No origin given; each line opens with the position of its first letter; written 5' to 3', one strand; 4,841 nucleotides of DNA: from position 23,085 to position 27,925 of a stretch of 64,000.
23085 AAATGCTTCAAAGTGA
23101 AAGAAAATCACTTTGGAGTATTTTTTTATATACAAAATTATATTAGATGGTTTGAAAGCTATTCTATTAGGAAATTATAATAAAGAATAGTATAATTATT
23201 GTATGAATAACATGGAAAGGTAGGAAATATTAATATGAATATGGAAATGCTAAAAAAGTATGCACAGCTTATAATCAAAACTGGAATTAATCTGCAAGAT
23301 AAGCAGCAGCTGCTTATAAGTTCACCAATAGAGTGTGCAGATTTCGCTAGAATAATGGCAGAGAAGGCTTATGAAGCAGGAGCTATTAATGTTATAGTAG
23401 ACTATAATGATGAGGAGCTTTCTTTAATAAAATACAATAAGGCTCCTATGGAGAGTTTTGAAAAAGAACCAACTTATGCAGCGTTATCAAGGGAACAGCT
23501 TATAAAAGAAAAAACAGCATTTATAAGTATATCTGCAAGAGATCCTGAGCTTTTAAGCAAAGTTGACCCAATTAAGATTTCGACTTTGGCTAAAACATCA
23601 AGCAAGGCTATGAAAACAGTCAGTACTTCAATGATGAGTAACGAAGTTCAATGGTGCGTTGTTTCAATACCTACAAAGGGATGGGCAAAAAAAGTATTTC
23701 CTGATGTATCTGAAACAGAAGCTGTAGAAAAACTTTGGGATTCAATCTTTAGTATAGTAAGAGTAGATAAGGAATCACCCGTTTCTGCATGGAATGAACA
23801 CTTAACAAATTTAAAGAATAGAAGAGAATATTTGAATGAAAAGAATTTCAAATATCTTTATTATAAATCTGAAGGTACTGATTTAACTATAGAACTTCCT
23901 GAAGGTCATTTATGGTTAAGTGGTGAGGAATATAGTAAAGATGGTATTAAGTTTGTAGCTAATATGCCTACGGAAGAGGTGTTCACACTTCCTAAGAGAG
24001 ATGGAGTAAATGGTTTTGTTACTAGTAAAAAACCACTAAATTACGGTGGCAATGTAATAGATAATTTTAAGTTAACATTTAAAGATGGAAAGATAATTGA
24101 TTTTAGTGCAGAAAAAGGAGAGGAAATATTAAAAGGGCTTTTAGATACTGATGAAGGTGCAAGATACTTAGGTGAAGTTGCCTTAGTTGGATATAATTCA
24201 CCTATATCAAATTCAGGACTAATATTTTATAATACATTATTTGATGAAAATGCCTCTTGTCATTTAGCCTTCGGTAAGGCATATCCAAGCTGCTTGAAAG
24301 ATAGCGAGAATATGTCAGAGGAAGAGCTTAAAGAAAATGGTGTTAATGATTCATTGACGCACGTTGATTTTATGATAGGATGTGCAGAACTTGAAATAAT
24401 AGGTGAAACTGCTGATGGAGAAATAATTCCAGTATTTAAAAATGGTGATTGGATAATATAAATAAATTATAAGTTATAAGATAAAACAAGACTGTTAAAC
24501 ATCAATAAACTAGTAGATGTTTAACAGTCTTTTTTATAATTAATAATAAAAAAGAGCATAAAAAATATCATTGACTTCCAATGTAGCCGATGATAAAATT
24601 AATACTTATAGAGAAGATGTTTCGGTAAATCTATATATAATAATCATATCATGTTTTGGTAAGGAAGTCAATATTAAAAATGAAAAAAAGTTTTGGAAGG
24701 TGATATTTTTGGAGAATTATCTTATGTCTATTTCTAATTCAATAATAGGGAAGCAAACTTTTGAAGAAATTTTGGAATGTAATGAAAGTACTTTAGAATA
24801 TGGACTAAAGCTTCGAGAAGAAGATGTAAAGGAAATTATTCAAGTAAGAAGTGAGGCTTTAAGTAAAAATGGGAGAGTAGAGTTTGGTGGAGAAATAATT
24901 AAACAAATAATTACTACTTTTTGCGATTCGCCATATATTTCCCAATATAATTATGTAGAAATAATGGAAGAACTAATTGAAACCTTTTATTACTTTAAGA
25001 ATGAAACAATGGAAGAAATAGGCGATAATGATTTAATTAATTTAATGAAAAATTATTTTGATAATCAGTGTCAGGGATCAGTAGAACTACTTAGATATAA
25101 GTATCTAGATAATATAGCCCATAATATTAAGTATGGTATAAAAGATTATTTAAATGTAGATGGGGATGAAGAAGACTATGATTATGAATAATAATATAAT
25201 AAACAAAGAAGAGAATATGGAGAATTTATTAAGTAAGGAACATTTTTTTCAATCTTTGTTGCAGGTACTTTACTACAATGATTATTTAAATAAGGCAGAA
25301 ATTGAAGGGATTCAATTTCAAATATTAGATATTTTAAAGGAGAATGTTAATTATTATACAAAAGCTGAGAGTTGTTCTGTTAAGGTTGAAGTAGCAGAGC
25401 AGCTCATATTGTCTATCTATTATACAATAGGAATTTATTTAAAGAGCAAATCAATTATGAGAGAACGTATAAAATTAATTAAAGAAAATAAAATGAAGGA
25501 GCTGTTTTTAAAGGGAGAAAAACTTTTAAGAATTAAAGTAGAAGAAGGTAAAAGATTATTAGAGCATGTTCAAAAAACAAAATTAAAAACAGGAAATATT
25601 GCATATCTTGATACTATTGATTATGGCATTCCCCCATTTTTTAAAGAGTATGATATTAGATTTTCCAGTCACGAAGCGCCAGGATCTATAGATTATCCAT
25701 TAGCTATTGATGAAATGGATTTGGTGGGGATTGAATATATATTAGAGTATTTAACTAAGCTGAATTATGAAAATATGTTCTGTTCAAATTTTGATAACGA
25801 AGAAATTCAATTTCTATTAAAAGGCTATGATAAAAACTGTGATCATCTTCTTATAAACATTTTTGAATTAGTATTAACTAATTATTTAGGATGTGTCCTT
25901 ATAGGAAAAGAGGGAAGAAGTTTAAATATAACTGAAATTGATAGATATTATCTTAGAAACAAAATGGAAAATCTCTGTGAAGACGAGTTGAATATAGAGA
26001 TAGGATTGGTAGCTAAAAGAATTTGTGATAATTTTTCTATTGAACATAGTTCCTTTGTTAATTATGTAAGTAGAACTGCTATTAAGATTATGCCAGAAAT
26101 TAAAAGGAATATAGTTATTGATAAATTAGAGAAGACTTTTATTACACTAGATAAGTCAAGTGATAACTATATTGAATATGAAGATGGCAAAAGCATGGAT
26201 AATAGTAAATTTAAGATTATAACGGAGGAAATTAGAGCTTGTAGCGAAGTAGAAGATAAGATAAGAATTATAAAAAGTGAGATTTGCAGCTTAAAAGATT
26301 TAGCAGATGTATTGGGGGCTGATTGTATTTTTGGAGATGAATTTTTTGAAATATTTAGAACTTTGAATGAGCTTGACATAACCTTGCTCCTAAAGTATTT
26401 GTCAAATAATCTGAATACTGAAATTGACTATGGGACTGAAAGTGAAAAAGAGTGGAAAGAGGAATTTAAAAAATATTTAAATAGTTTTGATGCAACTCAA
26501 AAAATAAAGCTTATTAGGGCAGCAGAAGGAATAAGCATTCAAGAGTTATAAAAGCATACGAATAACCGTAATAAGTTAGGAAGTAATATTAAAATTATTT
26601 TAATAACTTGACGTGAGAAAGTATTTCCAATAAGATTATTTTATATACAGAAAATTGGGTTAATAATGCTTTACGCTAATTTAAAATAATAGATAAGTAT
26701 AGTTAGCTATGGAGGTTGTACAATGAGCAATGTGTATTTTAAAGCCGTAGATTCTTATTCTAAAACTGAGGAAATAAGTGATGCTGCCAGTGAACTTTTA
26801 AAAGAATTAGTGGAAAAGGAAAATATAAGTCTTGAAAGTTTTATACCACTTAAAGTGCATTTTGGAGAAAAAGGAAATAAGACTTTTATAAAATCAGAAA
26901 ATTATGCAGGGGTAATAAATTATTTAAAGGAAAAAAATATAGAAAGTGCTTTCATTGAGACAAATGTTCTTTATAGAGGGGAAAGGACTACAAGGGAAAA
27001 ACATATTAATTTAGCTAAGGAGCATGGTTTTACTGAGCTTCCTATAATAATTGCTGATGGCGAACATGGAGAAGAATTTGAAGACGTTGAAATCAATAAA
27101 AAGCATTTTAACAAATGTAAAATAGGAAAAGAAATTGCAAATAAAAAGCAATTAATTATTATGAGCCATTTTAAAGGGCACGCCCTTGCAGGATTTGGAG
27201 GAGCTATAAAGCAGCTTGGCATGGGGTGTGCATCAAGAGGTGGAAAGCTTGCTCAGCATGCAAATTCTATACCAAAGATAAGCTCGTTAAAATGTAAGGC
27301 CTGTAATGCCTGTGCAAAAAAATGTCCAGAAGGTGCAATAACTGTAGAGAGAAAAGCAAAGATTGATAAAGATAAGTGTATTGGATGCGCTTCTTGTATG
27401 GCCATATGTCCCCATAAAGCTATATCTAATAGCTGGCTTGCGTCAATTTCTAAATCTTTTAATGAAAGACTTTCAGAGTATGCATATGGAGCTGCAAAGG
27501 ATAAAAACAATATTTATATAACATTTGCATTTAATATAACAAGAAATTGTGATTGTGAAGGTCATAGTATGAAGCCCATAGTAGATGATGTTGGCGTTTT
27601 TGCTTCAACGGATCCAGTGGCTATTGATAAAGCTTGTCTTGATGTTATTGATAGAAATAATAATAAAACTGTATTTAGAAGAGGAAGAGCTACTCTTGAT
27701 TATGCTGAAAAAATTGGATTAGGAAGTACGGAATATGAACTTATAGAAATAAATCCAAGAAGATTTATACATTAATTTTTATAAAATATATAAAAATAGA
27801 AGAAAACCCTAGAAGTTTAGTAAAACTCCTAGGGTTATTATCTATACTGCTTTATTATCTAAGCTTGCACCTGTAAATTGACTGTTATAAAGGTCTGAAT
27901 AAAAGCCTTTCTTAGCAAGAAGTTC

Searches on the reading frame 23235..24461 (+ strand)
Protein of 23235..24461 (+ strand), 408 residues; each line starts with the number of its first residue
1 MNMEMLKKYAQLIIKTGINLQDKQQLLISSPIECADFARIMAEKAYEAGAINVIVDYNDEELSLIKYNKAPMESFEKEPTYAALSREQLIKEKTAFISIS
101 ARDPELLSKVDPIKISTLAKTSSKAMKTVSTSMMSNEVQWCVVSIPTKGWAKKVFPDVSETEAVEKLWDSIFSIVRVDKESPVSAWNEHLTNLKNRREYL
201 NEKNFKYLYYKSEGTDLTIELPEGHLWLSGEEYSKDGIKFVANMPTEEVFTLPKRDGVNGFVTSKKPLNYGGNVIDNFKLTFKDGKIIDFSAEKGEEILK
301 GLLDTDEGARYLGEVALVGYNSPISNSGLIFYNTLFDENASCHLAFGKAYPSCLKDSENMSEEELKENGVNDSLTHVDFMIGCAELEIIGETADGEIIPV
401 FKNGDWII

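Call 57: search_protein_families(library=pfam, proteins=[window:23235-24461:+], max_evalue=0.00001)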
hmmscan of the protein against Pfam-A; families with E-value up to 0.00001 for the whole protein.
window:23235-24461:+ (408 aa): 1 family
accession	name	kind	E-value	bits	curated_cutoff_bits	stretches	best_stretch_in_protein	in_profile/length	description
PF02073.20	Peptidase_M29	-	4.7e-174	579.4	27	1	4-406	3-406/406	Thermophilic metalloprotease (M29)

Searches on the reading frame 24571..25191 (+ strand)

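Call 42: search_protein_families(library=pfam, proteins=[window:24571-25191:+], max_evalue=0.00001)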
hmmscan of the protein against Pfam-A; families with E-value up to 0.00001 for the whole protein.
window:24571-25191:+ (206 aa): 1 family
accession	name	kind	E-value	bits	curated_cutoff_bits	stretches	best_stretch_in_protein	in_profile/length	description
PF19848.4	DUF6323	-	1.4e-51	174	30.6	1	66-191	1-126/127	Family of unknown function (DUF6323)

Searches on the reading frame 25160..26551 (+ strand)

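Call 57: search_protein_families(library=pfam, proteins=[window:25160-26551:+], max_evalue=0.00001)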
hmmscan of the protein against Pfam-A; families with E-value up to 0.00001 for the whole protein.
window:25160-26551:+ (463 aa): 1 family
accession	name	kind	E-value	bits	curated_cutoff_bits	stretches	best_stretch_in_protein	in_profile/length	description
PF19677.4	DUF6179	-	2.5e-91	306.1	25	1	58-329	1-272/272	Family of unknown function (DUF6179)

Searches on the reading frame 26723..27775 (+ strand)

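Call 57: search_protein_families(library=pfam, proteins=[window:26723-27775:+], max_evalue=0.00001)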
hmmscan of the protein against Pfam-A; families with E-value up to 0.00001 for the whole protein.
window:26723-27775:+ (350 aa): 10 families
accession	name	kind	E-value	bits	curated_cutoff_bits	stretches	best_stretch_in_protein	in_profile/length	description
PF04015.17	DUF362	-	2.1e-40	139.4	24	1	42-307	2-200/200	Domain of unknown function (DUF362)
PF00037.32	Fer4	-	3.1e-13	49.4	21.1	1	213-235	2-24/24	4Fe-4S binding domain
PF12837.12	Fer4_6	-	2.7e-11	43.3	25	1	212-234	2-24/24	4Fe-4S binding domain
PF13237.11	Fer4_10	-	1.2e-08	35.1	25.5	1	185-230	3-53/53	4Fe-4S dicluster domain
PF14697.11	Fer4_21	-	2.3e-08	34.5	35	1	186-234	3-57/59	4Fe-4S dicluster domain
PF12838.12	Fer4_7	-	3.4e-08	34.3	27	1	190-233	1-52/52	4Fe-4S dicluster domain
PF13484.11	Fer4_16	-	3.8e-08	34.4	30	0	218-244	1-28/66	4Fe-4S double cluster binding domain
PF12797.12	Fer4_2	-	1.4e-07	31.5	24.5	0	212-230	3-21/22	4Fe-4S binding domain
PF13187.11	Fer4_9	-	4.9e-07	30.1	27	1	190-234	1-52/52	4Fe-4S dicluster domain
PF25160.1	LdpA_Fe-S-bd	-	8.7e-07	29.1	27.6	1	196-236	8-45/49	LdpA Fe-S cluster-binding domain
